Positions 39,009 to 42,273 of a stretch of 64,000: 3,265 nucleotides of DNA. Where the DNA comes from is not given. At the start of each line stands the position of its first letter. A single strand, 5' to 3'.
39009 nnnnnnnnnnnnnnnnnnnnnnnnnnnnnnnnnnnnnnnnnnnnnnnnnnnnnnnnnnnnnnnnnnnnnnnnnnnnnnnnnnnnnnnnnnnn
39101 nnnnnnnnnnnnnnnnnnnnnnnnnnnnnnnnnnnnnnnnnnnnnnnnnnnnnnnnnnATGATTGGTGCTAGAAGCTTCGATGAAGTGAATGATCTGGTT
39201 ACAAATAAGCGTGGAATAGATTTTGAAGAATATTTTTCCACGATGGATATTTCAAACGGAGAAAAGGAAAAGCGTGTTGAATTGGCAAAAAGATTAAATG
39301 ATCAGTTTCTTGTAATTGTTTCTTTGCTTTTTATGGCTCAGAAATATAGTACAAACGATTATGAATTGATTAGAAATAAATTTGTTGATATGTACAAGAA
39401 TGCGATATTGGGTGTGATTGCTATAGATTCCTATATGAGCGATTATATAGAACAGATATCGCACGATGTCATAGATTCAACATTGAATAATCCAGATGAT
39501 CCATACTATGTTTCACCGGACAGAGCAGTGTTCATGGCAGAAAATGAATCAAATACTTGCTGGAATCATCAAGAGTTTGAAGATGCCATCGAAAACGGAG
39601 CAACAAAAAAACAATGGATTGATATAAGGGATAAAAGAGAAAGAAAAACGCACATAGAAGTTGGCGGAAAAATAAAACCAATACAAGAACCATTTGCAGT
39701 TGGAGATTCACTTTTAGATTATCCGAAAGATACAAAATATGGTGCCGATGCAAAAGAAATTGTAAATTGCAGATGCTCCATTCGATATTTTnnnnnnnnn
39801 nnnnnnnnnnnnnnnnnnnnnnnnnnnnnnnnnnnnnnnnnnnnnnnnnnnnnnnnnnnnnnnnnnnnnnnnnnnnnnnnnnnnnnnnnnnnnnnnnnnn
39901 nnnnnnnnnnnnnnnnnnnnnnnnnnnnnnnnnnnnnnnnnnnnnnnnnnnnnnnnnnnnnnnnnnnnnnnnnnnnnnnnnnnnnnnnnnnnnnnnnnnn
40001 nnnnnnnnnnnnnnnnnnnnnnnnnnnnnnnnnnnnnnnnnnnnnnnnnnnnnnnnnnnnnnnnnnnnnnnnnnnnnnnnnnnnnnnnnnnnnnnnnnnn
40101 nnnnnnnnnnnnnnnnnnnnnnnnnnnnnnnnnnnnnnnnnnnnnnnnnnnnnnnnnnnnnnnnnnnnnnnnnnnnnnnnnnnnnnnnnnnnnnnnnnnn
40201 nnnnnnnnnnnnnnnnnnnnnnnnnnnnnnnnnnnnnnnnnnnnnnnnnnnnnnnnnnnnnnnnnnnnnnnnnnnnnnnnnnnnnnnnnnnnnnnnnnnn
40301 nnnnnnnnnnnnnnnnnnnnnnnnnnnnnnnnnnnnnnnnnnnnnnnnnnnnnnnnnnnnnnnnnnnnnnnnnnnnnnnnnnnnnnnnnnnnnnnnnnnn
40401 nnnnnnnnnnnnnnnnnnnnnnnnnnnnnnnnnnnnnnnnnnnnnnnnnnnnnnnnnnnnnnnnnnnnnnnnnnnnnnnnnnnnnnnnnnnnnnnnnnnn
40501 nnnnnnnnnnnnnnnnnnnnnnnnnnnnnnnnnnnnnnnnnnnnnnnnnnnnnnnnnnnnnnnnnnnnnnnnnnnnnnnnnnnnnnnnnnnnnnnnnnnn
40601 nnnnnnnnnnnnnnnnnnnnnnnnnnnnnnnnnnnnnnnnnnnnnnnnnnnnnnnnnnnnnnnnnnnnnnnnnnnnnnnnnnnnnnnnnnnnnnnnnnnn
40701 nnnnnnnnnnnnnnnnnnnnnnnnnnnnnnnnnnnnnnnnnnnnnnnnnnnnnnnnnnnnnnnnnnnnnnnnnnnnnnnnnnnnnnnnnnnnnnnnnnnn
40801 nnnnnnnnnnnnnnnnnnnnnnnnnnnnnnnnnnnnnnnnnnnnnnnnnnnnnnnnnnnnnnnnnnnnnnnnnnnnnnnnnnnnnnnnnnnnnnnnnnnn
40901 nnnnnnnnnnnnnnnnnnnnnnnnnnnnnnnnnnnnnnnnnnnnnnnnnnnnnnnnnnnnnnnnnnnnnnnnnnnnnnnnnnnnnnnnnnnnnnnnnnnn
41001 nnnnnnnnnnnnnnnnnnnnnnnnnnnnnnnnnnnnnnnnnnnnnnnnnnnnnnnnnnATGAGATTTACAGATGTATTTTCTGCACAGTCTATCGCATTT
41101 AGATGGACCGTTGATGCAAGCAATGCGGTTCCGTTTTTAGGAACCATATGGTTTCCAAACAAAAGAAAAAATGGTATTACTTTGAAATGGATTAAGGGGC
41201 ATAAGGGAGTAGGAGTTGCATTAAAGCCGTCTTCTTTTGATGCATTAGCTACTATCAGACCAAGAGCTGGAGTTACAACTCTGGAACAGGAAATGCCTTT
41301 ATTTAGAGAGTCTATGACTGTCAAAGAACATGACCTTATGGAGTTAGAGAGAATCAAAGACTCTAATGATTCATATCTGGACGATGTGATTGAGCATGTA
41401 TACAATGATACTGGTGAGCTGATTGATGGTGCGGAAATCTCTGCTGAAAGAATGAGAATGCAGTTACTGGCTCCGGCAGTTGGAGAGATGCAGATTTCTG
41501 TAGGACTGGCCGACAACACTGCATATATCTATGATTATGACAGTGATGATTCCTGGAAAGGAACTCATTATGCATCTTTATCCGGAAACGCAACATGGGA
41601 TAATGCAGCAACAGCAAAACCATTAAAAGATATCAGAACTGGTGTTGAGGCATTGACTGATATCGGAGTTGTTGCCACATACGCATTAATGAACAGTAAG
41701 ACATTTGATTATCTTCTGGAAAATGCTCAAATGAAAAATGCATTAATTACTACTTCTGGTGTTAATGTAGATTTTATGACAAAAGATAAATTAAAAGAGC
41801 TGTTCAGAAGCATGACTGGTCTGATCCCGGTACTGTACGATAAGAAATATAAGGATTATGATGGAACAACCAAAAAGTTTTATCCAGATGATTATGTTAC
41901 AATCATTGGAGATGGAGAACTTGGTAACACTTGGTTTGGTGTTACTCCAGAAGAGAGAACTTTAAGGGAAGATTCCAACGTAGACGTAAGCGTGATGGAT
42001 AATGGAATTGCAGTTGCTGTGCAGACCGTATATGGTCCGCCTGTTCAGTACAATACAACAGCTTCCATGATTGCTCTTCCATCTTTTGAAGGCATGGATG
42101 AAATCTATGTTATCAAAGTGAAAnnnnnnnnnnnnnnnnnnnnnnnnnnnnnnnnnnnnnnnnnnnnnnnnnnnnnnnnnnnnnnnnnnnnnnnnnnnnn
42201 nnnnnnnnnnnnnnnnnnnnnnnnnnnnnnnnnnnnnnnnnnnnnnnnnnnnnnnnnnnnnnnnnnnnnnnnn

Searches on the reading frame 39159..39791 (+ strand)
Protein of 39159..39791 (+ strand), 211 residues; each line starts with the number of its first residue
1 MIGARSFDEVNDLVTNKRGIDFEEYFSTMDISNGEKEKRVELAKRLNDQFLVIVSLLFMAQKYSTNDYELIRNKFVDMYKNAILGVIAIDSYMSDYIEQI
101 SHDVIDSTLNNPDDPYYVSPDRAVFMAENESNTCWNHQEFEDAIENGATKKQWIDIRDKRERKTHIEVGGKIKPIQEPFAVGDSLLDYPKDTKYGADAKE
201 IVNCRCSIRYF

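Call 38: search_protein_families(library=phrogs, proteins=[window:39159-39791:+], max_evalue=0.00001)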
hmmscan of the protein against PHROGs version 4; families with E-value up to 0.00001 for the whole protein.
window:39159-39791:+ (211 aa): 6 families
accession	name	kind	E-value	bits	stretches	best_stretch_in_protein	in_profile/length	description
phrog_2468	-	head and packaging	1e-15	59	1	108-210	177-271/303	head morphogenesis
phrog_3517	-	head and packaging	4.3e-15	56.9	1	137-210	252-327/371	head morphogenesis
phrog_859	-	head and packaging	7.3e-14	52.2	1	146-209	223-287/807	portal protein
phrog_2662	-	head and packaging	2.1e-11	44.2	1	118-210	619-707/717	portal protein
phrog_18477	-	head and packaging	1.1e-08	35.3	1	151-208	239-295/760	head morphogenesis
phrog_34890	-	head and packaging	2.8e-08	33.5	1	137-208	236-303/679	head morphogenesis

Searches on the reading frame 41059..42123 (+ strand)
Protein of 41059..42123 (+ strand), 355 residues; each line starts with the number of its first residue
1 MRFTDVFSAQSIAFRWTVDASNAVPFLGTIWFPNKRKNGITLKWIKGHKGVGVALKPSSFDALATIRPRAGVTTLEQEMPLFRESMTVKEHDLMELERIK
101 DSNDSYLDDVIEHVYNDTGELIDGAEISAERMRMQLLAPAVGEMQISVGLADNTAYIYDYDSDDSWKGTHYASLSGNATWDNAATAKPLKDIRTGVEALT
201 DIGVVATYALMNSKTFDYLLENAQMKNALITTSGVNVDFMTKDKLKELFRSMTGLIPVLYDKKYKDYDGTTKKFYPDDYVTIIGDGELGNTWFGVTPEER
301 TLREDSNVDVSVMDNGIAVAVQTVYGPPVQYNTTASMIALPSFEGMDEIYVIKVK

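Call 38: search_protein_families(library=phrogs, proteins=[window:41059-42123:+], max_evalue=0.00001)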
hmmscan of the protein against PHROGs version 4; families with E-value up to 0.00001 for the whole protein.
window:41059-42123:+ (355 aa): 2 families
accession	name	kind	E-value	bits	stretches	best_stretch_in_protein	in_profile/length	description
phrog_29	-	head and packaging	4.6e-52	178.6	1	24-355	46-359/439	major head protein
phrog_1005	-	head and packaging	4.2e-08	33.8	1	122-249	91-215/315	major head protein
